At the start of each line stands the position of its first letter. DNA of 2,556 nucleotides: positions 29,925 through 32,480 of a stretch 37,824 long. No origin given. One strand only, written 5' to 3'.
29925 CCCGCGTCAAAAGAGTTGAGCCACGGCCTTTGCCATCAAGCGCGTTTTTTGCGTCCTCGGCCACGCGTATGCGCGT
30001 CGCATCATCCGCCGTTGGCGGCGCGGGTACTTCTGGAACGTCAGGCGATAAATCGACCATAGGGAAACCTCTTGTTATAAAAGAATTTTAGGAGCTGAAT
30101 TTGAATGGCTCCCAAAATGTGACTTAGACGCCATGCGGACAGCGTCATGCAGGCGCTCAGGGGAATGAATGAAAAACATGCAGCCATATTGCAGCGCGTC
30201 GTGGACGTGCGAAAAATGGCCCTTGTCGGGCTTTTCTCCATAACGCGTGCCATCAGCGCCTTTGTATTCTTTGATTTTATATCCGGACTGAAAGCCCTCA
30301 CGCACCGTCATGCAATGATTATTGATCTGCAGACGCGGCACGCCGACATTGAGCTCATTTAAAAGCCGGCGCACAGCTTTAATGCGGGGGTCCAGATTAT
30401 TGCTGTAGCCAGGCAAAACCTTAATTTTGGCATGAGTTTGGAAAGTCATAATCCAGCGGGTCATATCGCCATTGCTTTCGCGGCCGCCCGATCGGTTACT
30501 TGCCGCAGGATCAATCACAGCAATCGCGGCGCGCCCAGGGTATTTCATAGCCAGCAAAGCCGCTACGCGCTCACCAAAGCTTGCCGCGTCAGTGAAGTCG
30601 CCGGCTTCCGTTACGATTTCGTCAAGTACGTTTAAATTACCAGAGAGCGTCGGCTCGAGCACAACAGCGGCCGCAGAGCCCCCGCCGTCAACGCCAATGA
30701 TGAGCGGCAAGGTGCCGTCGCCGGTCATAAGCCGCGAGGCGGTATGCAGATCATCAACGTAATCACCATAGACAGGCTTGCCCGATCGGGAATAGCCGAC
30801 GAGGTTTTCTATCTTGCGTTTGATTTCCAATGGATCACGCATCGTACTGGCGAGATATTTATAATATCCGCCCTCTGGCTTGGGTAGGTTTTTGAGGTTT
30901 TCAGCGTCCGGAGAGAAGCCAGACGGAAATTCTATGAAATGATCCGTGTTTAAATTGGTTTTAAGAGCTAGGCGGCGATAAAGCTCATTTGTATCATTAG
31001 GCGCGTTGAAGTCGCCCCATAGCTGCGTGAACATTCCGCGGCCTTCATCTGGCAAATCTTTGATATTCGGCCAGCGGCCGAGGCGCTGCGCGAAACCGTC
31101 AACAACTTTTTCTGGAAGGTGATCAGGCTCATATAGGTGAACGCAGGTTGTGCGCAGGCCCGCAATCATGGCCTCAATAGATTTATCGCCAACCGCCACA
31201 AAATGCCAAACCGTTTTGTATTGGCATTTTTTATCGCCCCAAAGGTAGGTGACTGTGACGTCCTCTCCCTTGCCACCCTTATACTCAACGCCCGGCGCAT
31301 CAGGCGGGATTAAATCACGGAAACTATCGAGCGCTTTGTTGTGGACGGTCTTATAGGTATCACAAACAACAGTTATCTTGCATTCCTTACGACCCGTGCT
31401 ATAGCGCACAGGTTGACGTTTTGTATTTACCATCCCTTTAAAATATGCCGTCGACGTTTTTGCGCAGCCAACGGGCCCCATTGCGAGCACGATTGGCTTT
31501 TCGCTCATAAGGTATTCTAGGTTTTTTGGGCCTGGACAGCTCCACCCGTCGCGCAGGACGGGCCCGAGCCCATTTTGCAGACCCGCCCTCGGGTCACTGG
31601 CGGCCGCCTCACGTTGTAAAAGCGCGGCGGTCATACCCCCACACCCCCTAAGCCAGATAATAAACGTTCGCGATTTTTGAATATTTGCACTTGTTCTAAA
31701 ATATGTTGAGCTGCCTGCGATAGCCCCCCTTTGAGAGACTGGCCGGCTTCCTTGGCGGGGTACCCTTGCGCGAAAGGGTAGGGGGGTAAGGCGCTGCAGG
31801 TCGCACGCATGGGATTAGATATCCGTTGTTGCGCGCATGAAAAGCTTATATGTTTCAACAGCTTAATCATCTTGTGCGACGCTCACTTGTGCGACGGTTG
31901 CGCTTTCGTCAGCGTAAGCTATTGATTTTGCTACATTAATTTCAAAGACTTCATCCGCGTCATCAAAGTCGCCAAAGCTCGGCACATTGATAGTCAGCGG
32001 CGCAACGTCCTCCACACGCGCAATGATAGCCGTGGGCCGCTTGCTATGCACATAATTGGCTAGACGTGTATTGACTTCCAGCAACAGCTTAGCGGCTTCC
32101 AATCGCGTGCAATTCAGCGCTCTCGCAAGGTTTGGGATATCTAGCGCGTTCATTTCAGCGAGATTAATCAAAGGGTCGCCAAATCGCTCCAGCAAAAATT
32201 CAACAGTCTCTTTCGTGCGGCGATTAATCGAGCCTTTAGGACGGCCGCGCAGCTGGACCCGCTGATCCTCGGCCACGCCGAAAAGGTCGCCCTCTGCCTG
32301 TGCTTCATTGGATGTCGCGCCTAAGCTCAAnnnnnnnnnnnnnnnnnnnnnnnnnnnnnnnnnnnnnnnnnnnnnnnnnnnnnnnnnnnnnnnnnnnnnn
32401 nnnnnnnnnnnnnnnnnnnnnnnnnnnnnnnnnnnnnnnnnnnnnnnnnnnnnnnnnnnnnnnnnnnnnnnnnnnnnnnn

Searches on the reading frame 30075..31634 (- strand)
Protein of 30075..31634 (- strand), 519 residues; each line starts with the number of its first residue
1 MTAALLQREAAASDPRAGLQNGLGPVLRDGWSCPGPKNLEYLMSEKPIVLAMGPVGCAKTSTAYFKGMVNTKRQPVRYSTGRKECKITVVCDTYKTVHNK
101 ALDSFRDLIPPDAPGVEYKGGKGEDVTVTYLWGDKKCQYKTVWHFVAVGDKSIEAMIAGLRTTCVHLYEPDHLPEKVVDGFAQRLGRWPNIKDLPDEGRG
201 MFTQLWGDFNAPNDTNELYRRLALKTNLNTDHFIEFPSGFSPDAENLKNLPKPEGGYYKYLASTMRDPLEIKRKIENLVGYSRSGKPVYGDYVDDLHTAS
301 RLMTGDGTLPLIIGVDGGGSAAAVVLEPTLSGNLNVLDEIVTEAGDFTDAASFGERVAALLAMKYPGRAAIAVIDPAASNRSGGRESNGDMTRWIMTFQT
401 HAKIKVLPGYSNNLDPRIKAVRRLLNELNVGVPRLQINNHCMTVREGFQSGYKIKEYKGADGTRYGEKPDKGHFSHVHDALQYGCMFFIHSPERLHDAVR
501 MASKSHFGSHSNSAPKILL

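Call 5: search_protein_families(library=pfam, proteins=[window:30075-31634:-], max_evalue=0.1)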
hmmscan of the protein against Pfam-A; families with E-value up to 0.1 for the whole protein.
window:30075-31634:- (519 aa): 0 families

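Call 6: search_protein_families(library=phrogs, proteins=[window:30075-31634:-], max_evalue=0.1)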
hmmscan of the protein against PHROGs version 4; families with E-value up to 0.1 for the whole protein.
window:30075-31634:- (519 aa): 0 families

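Call 16: find_related_loci(query=window:30075-31634:-, collection=viral_contigs, flank=8000)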
Query window:30075-31634:- (519 aa) in viral_contigs; peptide patterns used: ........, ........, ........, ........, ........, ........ (x = any residue, [..] = any of these).
11 stretches matched a pattern, but none encodes a relative of the query by tblastn (E <= 1e-3).

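Call 64: find_related_loci(query=A4, collection=viral_contigs, flank=10000)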
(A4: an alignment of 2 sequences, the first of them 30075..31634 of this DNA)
Query A4 (519 aa) in viral_contigs; peptide patterns used: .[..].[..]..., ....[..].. (x = any residue, [..] = any of these).
281 stretches matched a pattern, but none encodes a relative of the query by tblastn (E <= 1e-3).

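Call 65: find_related_loci(query=A4, collection=genome_contigs, flank=10000)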
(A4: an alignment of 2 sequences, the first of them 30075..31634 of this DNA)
Query A4 (519 aa) in genome_contigs; peptide patterns used: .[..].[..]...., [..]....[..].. (x = any residue, [..] = any of these).
216 stretches matched a pattern, but none encodes a relative of the query by tblastn (E <= 1e-3).

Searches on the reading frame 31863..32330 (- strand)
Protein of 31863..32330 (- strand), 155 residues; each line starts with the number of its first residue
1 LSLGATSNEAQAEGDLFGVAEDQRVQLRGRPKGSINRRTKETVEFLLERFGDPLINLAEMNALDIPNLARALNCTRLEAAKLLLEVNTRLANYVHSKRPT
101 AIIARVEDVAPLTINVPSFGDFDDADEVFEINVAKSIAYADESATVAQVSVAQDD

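Call 5: search_protein_families(library=pfam, proteins=[window:31863-32330:-], max_evalue=0.1)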
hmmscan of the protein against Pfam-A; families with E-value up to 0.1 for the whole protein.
window:31863-32330:- (155 aa): 0 families

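Call 6: search_protein_families(library=phrogs, proteins=[window:31863-32330:-], max_evalue=0.1)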
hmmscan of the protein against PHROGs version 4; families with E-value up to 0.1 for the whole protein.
window:31863-32330:- (155 aa): 1 family
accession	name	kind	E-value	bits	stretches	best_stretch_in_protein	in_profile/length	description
phrog_15261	-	unknown function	0.018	16.4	0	28-108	15-83/99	-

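Call 35: search_protein_families(library=ncbifam, proteins=[window:31863-32330:-], max_evalue=1)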
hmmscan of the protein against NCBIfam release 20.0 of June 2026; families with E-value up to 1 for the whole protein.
window:31863-32330:- (155 aa): 0 families

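Call 66: find_related_loci(query=A5, collection=metagenome_contigs, flank=10000)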
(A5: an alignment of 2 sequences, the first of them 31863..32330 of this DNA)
Query A5 (155 aa) in metagenome_contigs; peptide patterns used: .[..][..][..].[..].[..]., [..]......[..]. (x = any residue, [..] = any of these).
516 stretches matched a pattern; 2 encode a relative of the query (tblastn E <= 1e-3); 2 distinct loci.
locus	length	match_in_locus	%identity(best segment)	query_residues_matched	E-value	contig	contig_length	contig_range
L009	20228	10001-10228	44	28-102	3e-15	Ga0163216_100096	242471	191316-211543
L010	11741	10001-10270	34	28-102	2e-6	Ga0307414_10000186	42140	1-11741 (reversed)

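Call 67: find_related_loci(query=A5, collection=viral_contigs, flank=10000)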
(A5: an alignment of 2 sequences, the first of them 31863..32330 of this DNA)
Query A5 (155 aa) in viral_contigs; peptide patterns used: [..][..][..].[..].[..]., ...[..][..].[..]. (x = any residue, [..] = any of these).
65 stretches matched a pattern, but none encodes a relative of the query by tblastn (E <= 1e-3).
